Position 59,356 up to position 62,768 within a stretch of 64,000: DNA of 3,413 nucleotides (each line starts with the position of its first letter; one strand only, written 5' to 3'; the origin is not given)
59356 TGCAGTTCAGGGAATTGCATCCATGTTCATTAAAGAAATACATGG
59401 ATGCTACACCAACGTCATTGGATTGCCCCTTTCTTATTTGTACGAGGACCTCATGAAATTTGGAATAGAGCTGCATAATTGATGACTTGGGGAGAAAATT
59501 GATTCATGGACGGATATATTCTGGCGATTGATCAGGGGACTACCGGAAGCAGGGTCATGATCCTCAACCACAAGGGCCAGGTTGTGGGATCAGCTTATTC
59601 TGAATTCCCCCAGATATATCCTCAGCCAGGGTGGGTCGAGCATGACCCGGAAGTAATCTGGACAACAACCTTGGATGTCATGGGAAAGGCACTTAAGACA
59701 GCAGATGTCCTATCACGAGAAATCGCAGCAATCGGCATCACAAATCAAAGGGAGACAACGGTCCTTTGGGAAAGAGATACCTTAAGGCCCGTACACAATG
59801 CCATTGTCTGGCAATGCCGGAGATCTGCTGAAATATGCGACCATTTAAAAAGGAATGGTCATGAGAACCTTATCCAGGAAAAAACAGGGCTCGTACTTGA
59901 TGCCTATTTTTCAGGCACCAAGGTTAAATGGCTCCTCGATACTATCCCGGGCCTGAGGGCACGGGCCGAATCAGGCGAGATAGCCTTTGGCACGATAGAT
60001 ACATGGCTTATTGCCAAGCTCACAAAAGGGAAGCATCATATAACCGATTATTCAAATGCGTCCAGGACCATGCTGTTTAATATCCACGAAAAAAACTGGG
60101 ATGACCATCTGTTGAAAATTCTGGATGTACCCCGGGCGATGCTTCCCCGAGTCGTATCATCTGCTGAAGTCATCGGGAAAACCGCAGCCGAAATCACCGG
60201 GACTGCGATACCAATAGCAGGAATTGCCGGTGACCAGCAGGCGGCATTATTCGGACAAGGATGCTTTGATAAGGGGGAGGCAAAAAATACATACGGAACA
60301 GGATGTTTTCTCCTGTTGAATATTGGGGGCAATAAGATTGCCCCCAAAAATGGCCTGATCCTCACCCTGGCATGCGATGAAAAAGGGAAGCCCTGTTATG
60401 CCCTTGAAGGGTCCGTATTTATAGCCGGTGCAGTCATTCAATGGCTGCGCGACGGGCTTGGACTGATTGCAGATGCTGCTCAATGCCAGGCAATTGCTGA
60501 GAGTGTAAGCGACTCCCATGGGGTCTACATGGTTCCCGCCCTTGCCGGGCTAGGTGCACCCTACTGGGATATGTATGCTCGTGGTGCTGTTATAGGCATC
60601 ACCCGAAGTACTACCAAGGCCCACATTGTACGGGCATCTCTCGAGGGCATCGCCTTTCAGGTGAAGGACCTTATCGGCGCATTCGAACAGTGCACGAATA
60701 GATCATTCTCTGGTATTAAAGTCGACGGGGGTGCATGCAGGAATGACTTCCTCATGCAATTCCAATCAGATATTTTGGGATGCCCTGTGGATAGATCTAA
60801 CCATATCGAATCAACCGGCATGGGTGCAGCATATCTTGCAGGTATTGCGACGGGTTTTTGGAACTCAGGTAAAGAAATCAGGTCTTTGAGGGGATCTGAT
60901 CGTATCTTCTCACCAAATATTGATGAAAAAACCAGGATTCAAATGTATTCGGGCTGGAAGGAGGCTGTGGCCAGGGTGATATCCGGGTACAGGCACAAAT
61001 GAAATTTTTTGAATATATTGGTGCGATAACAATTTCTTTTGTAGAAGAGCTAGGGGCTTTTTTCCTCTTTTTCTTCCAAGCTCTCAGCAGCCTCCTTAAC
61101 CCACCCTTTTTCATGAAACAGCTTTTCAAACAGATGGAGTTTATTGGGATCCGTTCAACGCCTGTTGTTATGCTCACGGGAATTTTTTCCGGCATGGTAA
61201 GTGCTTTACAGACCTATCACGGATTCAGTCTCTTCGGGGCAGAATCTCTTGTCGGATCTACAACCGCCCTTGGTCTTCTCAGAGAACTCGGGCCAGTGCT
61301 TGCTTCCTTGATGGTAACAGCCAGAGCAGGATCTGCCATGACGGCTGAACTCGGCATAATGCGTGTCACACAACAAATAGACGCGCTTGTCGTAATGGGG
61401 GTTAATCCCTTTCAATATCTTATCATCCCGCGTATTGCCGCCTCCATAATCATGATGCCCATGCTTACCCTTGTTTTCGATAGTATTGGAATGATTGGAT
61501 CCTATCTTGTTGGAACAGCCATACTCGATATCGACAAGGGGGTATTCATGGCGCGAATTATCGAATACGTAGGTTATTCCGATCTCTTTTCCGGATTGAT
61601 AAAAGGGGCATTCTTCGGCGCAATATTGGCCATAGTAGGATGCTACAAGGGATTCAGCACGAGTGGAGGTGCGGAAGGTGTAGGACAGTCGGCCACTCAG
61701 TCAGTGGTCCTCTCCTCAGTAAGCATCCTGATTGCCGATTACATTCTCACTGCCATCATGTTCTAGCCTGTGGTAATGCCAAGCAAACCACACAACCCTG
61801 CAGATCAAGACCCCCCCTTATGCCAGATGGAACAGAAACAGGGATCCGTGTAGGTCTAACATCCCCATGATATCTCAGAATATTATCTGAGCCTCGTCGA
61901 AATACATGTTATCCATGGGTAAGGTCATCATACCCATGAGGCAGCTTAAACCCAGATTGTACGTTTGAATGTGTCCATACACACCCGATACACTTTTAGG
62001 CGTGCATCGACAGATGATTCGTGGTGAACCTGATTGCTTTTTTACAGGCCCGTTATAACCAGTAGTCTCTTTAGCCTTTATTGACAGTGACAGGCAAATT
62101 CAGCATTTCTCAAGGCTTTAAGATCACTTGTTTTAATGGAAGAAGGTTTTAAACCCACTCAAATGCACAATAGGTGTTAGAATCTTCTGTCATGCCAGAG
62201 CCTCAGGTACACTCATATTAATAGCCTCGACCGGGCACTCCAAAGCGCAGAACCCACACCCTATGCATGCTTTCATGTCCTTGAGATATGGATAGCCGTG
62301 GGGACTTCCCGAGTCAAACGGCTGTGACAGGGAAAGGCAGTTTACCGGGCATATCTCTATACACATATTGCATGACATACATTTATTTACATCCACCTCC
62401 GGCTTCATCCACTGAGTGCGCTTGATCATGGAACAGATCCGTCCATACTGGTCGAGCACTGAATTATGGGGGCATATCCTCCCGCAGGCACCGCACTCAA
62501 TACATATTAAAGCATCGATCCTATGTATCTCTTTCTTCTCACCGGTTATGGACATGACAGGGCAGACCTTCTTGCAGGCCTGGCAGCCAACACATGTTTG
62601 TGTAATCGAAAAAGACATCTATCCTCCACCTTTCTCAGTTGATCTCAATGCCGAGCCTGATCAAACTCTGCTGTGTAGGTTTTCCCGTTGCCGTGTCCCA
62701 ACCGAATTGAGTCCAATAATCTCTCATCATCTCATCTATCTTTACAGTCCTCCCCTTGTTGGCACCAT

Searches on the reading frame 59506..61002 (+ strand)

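Call 9: search_protein_families(library=pfam, proteins=[window:59506-61002:+])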
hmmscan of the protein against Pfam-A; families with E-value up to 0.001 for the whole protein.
window:59506-61002:+ (498 aa): 2 families
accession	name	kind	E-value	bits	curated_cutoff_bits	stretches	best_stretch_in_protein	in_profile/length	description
PF00370.27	FGGY_N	-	1.3e-82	277.5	28.8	1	4-250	1-245/245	FGGY family of carbohydrate kinases, N-terminal domain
PF02782.22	FGGY_C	-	1.3e-43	149.5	27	1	260-448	2-197/198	FGGY family of carbohydrate kinases, C-terminal domain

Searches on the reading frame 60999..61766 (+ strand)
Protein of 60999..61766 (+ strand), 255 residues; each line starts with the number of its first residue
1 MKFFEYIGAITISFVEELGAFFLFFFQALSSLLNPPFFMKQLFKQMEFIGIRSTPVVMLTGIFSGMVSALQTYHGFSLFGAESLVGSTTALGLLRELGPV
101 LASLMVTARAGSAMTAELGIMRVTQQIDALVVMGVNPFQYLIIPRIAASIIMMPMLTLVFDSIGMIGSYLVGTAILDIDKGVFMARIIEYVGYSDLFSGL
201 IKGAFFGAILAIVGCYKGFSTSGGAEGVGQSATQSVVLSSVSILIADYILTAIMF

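Call 9: search_protein_families(library=pfam, proteins=[window:60999-61766:+])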
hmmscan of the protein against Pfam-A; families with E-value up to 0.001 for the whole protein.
window:60999-61766:+ (255 aa): 1 family
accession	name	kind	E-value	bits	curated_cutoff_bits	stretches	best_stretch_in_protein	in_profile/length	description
PF02405.21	MlaE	-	5.5e-79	265.1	22.5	1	43-253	2-212/212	Permease MlaE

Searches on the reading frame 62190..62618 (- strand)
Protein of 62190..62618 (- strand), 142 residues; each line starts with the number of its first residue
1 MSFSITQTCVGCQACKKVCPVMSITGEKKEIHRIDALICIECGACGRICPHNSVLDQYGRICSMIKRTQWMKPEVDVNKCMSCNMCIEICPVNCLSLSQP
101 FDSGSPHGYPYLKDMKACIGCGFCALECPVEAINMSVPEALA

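Call 9: search_protein_families(library=pfam, proteins=[window:62190-62618:-])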
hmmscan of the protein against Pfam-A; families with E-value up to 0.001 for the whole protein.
window:62190-62618:- (142 aa): 15 families
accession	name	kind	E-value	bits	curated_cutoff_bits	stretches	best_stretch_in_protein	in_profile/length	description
PF00037.32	Fer4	-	7.2e-22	76.7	21.1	4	113-133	3-23/24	4Fe-4S binding domain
PF12838.12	Fer4_7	-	4.1e-19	69.2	27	3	79-132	1-52/52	4Fe-4S dicluster domain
PF12797.12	Fer4_2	-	1.8e-16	59.3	24.5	2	112-130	4-22/22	4Fe-4S binding domain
PF14697.11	Fer4_21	-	8.3e-15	55.1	35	2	33-96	2-58/59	4Fe-4S dicluster domain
PF12837.12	Fer4_6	-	1.1e-13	50.8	25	1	114-133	5-24/24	4Fe-4S binding domain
PF13237.11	Fer4_10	-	1.3e-13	51.1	25.5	2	6-50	6-53/53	4Fe-4S dicluster domain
PF13183.11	Fer4_8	-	2.6e-13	50.8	27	2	38-93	4-67/68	4Fe-4S dicluster domain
PF13187.11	Fer4_9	-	5.1e-13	49.3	27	3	9-52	2-50/52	4Fe-4S dicluster domain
PF13484.11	Fer4_16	-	8.1e-12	46.2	30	1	39-93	2-66/66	4Fe-4S double cluster binding domain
PF12800.12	Fer4_4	-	5.9e-11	42.1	24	0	78-92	2-16/17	4Fe-4S binding domain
PF13534.11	Fer4_17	-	1.7e-08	35.3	22.2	0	117-131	1-15/61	4Fe-4S dicluster domain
PF25160.1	LdpA_Fe-S-bd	-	4.2e-08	33.3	27.6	0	13-54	7-43/49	LdpA Fe-S cluster-binding domain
PF12798.12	Fer4_3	-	1.5e-06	29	27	0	39-52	1-14/15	4Fe-4S binding domain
PF17179.9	Fer4_22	-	2.9e-06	28.5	27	0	113-131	76-94/95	4Fe-4S dicluster domain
PF13370.11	Fer4_13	-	4.1e-05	24.6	24.5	0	7-20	4-17/58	4Fe-4S single cluster domain of Ferredoxin I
